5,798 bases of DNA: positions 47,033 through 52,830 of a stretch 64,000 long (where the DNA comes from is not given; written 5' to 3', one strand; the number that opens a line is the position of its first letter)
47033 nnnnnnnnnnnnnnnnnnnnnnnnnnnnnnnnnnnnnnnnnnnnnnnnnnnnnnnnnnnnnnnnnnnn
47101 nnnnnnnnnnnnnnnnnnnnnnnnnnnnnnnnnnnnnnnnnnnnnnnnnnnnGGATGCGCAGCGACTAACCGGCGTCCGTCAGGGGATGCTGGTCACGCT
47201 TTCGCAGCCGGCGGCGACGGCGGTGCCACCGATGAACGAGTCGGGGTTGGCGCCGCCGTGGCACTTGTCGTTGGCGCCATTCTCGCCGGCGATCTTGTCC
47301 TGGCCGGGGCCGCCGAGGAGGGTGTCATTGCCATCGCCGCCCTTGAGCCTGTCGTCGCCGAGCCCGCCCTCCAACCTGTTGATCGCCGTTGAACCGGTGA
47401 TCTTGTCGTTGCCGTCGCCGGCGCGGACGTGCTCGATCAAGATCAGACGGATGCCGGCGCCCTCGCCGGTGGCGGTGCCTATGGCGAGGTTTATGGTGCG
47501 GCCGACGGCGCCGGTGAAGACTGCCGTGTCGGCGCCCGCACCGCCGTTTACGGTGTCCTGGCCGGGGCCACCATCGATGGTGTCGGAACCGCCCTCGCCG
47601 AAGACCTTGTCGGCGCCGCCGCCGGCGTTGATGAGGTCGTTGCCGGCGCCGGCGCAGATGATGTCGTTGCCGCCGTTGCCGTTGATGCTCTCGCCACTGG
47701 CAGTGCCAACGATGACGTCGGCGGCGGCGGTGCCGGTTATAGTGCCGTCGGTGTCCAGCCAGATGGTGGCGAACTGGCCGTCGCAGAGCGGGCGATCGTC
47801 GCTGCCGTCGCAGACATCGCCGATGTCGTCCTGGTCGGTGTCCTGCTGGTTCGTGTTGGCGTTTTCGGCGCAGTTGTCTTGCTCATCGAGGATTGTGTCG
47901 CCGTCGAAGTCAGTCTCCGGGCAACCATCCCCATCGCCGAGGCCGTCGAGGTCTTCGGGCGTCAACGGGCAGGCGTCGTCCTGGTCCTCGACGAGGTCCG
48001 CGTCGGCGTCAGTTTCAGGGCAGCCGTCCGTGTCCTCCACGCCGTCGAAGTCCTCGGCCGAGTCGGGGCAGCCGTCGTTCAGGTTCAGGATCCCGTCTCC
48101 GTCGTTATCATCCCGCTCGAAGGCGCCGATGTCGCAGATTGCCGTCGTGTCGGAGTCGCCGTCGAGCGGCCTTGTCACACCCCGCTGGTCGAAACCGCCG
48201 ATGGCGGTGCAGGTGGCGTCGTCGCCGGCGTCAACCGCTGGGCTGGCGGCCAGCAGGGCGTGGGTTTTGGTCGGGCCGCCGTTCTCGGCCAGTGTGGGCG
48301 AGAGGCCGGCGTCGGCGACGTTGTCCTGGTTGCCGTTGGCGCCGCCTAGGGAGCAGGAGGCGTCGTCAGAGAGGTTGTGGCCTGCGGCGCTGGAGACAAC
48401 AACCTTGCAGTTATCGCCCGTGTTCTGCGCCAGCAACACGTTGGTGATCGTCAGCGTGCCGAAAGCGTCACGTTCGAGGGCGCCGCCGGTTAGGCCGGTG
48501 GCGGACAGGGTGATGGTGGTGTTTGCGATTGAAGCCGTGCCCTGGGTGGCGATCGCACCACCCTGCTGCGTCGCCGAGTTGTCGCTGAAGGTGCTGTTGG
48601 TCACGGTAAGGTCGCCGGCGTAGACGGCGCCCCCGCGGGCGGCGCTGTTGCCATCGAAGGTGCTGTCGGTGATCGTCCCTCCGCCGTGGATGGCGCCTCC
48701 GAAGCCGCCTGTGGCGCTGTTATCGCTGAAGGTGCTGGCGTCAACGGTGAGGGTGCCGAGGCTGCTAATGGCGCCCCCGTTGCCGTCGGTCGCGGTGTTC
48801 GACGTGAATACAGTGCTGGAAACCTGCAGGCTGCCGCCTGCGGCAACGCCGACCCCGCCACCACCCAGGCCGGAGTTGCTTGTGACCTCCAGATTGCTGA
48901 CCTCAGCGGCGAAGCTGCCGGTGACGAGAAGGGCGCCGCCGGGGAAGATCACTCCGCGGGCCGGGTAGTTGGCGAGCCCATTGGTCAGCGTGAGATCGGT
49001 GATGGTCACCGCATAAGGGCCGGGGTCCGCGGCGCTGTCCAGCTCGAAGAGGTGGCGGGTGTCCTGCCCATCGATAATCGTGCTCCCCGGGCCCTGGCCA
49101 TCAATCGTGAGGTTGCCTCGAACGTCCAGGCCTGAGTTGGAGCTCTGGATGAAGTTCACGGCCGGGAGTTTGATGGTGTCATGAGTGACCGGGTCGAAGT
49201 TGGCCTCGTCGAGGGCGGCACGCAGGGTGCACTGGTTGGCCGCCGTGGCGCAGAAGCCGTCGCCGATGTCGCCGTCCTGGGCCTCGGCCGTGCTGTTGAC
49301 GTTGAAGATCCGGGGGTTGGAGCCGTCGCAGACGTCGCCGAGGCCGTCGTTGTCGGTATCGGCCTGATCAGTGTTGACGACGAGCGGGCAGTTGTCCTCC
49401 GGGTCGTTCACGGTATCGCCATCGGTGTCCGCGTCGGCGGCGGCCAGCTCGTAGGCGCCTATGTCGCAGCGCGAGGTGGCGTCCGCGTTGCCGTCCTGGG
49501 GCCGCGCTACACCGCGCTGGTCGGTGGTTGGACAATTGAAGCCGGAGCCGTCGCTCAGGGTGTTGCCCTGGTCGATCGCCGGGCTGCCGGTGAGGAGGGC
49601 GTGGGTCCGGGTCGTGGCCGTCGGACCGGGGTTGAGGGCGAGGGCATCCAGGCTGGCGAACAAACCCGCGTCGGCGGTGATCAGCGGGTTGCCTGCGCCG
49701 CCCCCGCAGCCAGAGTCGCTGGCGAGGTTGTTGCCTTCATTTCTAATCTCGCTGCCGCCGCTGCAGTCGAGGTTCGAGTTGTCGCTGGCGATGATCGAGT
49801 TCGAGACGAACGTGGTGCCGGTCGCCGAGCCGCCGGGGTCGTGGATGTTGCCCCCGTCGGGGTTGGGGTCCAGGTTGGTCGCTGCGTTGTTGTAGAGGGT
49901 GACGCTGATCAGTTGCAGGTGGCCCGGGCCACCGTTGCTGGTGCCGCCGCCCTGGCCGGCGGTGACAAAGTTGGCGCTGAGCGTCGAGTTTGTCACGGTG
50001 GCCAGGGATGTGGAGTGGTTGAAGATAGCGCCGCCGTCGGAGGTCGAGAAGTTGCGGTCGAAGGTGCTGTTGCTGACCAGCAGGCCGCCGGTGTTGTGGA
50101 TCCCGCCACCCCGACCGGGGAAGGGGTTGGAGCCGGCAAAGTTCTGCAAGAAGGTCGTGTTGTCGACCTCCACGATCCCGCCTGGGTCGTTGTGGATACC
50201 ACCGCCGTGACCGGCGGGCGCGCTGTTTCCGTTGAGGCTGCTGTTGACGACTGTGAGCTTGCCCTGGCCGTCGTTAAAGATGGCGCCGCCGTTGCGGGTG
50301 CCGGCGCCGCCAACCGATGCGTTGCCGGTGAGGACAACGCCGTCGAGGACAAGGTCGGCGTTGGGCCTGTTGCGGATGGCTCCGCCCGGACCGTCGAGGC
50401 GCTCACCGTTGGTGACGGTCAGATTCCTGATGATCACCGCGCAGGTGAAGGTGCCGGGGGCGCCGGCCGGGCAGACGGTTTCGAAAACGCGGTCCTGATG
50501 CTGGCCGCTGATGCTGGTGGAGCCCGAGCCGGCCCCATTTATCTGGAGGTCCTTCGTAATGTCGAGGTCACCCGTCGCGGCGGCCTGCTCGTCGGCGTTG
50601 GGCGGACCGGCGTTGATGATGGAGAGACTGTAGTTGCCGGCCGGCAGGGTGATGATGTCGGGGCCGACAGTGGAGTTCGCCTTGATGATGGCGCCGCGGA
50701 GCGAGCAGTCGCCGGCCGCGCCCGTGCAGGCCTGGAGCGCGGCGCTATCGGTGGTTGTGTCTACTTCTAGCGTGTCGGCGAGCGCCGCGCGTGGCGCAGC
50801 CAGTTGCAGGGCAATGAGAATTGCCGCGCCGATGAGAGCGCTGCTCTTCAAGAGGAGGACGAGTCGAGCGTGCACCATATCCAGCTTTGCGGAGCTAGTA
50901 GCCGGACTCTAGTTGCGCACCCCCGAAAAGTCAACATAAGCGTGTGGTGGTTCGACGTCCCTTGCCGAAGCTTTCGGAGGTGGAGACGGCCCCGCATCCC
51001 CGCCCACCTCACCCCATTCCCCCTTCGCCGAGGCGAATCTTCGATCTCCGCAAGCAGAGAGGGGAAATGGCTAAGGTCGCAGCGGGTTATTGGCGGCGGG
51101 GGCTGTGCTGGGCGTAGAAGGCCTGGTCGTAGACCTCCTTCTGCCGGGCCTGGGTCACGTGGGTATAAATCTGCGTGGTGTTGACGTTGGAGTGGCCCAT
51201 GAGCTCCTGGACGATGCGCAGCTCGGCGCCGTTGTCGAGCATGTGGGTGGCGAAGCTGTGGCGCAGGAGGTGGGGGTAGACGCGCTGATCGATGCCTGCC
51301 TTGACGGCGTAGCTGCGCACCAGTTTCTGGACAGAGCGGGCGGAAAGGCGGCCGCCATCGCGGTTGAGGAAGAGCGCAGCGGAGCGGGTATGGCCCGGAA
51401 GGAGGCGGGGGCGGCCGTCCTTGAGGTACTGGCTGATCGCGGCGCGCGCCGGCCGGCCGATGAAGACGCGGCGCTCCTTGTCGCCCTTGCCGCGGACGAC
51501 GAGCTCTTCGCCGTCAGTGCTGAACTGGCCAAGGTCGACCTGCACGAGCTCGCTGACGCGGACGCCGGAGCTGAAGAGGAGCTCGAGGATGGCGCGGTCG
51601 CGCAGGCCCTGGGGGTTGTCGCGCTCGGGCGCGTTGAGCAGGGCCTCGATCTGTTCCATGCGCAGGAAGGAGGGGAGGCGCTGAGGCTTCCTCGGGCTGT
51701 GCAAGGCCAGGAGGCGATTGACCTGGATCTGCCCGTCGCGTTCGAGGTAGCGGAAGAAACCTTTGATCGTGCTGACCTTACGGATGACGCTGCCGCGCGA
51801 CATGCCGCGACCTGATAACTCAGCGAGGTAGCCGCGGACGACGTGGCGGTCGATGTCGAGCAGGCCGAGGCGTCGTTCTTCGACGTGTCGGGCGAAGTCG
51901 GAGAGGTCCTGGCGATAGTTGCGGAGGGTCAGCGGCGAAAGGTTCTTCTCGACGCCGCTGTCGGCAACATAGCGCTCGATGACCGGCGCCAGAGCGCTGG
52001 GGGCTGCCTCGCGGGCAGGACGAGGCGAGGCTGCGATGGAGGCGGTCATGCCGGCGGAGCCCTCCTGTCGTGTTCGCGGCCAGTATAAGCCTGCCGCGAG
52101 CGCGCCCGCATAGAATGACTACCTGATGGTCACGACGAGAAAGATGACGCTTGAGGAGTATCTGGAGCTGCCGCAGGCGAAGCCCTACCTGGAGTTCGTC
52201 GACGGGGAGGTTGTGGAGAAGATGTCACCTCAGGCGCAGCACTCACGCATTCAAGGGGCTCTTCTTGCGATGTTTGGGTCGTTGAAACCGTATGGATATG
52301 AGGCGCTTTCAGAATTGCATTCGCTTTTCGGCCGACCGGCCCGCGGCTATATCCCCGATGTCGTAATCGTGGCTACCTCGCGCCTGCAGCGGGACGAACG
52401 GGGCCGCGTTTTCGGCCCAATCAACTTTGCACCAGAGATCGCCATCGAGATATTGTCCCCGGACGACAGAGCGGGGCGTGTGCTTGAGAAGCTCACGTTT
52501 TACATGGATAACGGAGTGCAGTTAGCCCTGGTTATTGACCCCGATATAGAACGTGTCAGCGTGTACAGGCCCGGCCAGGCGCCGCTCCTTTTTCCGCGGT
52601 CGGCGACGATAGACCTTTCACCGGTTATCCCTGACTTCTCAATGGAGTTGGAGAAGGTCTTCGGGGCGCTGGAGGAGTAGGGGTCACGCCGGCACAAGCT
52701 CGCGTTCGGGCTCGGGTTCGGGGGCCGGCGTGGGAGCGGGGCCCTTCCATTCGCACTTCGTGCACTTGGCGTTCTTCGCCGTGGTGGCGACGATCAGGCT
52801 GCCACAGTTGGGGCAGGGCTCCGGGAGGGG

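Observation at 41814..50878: Three tandem paralogous giant secreted beta-helix proteins sharing a conserved RTX-type C-terminal module ending in -C(E)xVTSIP.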

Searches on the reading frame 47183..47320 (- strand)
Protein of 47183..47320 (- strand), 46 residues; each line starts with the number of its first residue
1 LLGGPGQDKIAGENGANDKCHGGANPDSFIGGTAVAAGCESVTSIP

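Call 38: find_homologous_proteins(query=A4, max_evalue=10)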
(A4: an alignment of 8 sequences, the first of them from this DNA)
Query A4 (8 sequences) (46 aa, profile of the alignment): 6 proteins with E <= 10 among 62 candidates.
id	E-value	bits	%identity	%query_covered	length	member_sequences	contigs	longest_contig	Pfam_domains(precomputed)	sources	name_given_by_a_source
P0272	2.3e-3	36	49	93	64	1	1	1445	PF00353.26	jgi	-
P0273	3.2e-3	36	48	59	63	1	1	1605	PF00353.26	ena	-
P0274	1.4e-2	34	41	100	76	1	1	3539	-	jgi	jgi:Ca2+-binding RTX toxin-like protein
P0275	1.1e-1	31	47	37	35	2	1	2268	-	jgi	jgi:hypothetical protein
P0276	5.7e-1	28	75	9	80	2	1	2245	PF00353.26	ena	-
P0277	5.9e-1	28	50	70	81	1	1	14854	PF00353.26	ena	-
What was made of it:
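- Tried and rejected: A word-indexed search with a 46-aa cap profile gave only six short fragments (call 38).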

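Call 83: search_solved_structures(query=A4, max_evalue=10, show_alignments=3)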
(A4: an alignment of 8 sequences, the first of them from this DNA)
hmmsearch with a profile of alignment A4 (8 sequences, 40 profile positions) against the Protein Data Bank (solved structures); distinct sequences matched with E-value up to 10: 33.
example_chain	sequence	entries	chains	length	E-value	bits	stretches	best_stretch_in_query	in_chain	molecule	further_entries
7usl_C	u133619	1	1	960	7.1e-06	29.7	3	1-31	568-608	Bifunctional hemolysin-adenylate cyclase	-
7rah_E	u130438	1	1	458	2.6e-05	27.9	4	1-28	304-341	Bifunctional adenylate cyclase toxin/hemolysin CyaA,Bifunctional adenylate cyclase toxin/h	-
2agm_A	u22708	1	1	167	0.0049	20.6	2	1-28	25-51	Poly(beta-D-mannuronate) C5 epimerase 4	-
4i35_A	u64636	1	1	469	0.0065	20.2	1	1-22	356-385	Serralysin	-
5d7w_A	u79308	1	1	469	0.0065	20.2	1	1-22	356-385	Serralysin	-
1sat_A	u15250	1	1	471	0.0065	20.2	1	1-22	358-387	SERRATIA PROTEASE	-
1af0_A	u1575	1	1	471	0.0065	20.2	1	1-22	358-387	SERRATIA PROTEASE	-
1smp_A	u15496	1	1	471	0.0066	20.2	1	1-22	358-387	SERRATIA METALLO PROTEINASE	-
1srp_A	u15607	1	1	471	0.0067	20.1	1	1-22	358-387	SERRALYSIN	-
6sus_A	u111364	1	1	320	0.015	19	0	1-28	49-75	Bifunctional hemolysin/adenylate cyclase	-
2ml3_A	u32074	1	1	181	0.033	17.9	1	1-29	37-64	Poly(beta-D-mannuronate) C5 epimerase 6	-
3hbv_P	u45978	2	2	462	0.078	16.7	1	1-28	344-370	Secreted protease C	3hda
3hbu_P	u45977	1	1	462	0.078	16.7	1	1-28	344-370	Secreted protease C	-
1go7_P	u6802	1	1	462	0.078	16.7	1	1-28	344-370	PROTEASE C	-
3hb2_P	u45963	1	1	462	0.078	16.7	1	1-28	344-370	Secreted protease C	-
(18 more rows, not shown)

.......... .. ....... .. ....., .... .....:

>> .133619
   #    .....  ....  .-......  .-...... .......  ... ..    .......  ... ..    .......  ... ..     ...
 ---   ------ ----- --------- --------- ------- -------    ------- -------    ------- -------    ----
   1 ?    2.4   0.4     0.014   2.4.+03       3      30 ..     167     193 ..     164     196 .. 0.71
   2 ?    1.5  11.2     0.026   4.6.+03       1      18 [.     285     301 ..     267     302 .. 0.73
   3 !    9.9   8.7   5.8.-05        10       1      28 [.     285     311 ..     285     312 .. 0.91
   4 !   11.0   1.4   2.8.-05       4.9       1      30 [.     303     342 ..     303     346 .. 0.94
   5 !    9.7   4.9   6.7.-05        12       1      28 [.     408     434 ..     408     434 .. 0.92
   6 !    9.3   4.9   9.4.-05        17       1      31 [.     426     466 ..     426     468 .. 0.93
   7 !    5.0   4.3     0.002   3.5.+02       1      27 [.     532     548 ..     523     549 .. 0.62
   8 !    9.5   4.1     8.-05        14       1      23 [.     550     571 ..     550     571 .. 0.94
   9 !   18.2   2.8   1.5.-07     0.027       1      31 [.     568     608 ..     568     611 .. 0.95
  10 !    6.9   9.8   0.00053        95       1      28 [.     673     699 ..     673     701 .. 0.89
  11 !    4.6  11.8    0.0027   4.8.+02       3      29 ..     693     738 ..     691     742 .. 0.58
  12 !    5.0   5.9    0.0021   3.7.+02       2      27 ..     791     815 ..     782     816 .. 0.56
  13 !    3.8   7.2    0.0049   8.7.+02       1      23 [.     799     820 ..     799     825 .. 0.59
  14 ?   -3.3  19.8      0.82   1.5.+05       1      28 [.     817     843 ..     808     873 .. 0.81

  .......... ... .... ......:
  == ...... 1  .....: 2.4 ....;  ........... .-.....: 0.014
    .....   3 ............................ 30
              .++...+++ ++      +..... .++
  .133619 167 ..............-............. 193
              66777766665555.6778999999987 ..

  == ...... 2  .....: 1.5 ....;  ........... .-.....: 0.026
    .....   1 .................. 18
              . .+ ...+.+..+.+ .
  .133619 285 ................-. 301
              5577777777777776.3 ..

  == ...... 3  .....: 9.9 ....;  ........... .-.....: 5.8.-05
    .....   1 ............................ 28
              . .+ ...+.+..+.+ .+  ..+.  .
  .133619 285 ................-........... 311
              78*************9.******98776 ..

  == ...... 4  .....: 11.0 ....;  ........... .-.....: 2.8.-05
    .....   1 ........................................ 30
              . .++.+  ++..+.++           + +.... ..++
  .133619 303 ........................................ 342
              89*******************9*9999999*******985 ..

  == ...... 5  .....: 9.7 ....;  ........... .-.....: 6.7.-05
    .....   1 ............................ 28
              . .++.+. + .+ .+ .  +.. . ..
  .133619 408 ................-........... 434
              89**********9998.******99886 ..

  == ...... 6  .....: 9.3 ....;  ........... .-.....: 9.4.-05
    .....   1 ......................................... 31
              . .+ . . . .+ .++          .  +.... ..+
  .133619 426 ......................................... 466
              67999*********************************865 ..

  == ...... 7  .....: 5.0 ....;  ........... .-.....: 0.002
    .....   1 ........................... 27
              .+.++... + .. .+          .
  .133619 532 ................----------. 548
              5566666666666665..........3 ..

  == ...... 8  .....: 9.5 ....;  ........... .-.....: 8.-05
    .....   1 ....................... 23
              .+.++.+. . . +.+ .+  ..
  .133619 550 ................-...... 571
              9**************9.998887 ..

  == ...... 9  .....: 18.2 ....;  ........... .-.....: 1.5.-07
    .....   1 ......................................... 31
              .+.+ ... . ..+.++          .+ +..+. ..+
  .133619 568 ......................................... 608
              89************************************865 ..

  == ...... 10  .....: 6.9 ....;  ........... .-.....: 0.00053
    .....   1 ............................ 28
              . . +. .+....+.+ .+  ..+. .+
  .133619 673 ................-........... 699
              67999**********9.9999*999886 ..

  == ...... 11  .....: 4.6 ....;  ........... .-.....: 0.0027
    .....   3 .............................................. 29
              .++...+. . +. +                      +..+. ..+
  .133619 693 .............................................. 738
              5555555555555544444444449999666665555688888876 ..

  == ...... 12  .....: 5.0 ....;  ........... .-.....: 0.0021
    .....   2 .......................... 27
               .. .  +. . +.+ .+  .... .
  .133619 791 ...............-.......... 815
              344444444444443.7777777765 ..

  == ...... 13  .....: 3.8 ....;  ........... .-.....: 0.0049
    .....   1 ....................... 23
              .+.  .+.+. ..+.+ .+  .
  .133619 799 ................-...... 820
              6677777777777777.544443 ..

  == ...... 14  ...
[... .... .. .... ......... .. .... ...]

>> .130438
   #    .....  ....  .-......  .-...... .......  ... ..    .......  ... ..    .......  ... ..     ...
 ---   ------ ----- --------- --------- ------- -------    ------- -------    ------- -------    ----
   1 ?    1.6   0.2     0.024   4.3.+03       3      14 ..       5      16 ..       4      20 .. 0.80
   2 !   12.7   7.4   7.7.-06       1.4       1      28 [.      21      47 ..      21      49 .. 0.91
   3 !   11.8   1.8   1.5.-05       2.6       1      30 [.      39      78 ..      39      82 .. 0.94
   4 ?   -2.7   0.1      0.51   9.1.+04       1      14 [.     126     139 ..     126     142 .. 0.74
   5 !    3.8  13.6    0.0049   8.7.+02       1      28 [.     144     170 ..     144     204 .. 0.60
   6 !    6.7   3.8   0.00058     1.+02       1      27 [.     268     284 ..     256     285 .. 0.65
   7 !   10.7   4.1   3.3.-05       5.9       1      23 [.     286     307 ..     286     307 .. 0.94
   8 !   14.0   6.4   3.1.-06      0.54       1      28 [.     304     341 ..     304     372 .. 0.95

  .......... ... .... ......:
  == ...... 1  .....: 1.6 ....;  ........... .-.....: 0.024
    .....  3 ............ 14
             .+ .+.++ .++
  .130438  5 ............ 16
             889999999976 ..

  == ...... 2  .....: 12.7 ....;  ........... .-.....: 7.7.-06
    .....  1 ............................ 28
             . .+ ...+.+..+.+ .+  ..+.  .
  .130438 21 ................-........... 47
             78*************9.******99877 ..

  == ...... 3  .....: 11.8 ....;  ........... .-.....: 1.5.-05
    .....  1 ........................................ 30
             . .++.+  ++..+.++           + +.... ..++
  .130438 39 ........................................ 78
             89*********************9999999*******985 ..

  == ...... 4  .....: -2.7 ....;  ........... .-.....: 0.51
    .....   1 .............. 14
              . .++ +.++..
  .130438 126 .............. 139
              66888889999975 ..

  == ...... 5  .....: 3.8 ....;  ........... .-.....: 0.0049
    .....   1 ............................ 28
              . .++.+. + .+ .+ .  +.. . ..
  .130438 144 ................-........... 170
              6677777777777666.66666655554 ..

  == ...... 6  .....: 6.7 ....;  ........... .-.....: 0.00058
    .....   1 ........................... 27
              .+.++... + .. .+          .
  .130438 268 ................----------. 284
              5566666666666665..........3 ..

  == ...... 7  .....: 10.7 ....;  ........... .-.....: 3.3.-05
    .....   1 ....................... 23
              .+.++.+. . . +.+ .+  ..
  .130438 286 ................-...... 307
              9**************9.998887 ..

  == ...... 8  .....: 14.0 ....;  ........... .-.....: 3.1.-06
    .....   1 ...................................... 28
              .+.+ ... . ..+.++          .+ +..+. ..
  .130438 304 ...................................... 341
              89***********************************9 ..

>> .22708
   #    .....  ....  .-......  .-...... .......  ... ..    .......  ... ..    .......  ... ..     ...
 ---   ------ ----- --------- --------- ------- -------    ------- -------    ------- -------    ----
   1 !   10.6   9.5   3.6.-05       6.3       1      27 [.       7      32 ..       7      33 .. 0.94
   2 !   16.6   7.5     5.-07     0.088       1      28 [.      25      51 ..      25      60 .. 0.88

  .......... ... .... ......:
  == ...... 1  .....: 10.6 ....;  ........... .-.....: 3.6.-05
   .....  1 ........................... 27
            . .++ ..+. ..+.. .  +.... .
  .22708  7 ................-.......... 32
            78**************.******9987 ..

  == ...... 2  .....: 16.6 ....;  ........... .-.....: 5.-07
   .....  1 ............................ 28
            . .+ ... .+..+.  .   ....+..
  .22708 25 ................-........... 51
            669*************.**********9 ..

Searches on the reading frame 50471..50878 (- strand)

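Call 22: search_protein_families(library=ncbifam, proteins=[window:50471-50878:-], max_evalue=10)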
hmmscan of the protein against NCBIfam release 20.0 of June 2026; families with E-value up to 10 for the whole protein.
seq(136 aa): 2 families
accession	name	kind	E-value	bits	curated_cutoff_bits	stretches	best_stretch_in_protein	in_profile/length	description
NF050823.1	collag_bnd_Cbm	exception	0.037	13.1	700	1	4-86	189-275/329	collagen-binding adhesin Cbm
TIGR04214.1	CSLREA_Nterm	domain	0.27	11.2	25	1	52-68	16-27/27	CSLREA domain-containing protein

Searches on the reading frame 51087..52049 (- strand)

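Call 17: search_protein_families(library=pfam, proteins=[window:51087-52049:-], max_evalue=0.00001)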
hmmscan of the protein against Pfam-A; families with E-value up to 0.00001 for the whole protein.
window:51087-52049:- (320 aa): 2 families
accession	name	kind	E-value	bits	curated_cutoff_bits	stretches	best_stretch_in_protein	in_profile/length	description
PF00589.27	Phage_integrase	-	2.4e-45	154.9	27.1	1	128-301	2-171/172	Phage integrase family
PF02899.23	Phage_int_SAM_1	-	4.4e-18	65.8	22.3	1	24-105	1-82/83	Phage integrase, N-terminal SAM-like domain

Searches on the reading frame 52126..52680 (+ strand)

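Call 17: search_protein_families(library=pfam, proteins=[window:52126-52680:+], max_evalue=0.00001)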
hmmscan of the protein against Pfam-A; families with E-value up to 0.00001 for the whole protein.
window:52126-52680:+ (184 aa): 1 family
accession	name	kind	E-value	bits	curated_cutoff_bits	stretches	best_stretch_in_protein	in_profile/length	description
PF05685.18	Uma2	-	4.2e-26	91.9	27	1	9-175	1-171/172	Putative restriction endonuclease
